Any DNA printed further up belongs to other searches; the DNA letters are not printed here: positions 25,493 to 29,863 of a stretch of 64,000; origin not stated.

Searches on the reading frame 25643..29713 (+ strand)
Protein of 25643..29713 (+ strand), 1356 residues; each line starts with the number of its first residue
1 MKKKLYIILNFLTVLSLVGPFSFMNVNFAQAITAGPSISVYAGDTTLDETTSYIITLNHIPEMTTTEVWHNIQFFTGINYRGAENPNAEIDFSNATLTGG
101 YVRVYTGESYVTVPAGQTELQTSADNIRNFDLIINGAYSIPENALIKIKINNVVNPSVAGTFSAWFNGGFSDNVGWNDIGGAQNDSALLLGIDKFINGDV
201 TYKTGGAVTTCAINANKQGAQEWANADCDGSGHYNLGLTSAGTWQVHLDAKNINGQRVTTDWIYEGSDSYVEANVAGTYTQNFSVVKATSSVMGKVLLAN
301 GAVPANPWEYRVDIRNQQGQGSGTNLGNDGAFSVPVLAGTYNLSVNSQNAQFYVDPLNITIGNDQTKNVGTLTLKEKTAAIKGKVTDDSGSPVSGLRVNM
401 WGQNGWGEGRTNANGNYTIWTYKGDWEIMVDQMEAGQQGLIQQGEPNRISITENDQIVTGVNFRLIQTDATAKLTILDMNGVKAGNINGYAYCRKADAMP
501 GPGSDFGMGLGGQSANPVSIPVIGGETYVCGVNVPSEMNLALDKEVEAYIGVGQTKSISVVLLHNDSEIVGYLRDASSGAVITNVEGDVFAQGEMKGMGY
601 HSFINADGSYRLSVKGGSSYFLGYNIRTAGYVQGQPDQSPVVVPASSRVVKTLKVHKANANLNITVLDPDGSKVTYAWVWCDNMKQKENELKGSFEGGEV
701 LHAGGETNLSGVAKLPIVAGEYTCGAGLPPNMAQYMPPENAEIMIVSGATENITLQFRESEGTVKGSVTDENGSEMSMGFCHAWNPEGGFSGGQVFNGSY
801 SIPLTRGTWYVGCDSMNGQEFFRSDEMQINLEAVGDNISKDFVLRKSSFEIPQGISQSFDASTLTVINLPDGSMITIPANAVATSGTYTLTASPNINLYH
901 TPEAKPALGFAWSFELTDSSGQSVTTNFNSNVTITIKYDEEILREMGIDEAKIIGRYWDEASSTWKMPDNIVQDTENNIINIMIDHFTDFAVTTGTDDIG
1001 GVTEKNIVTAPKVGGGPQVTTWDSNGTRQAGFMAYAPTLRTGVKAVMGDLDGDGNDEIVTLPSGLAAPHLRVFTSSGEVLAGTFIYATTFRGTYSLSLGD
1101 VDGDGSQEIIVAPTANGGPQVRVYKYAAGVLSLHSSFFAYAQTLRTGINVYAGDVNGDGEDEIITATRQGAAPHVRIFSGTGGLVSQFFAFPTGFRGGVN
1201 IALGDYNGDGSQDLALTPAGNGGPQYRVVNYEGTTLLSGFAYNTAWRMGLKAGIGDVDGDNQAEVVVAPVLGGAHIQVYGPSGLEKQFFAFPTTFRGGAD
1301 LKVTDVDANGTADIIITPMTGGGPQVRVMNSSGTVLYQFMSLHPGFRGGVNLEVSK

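Call 8: search_protein_families(library=pfam, proteins=[window:25643-29713:+], max_evalue=0.001)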
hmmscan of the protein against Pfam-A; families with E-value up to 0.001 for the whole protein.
window:25643-29713:+ (1356 aa): 6 families
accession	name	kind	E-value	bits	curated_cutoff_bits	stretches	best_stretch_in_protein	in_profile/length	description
PF13517.12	FG-GAP_3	-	4.4e-18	66.1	26.9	3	1154-1215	1-60/61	FG-GAP-like repeat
PF01839.29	FG-GAP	-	1.2e-13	51.1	22.1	0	1094-1122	3-33/37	FG-GAP repeat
PF13620.12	CarboxypepD_reg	-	2.6e-13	50.6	32.3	1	381-431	2-55/82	Carboxypeptidase regulatory-like domain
PF25292.1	Beta-prop_CGLA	-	0.00036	20.5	26.8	0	1149-1171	33-55/316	Lambda-carrageenase beta-propeller domain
PF12866.13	DUF3823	-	0.00055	20.6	27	0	322-368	36-86/90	Protein of unknown function (DUF3823) N-terminal domain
PF25020.1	TTR_TEN1-4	-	0.0006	20.1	27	0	377-419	5-47/86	Teneurin TTR-like domain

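Call 90: search_protein_families(library=ncbifam, proteins=[window:25643-29713:+], max_evalue=0.001)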
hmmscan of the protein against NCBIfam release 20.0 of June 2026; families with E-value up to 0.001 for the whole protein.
window:25643-29713:+ (1356 aa): 1 family
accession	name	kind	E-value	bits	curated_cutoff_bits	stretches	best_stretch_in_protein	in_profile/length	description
NF047539.1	XAC2610_fam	domain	0.00076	19.9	35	0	1202-1228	2-27/89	XAC2610-related protein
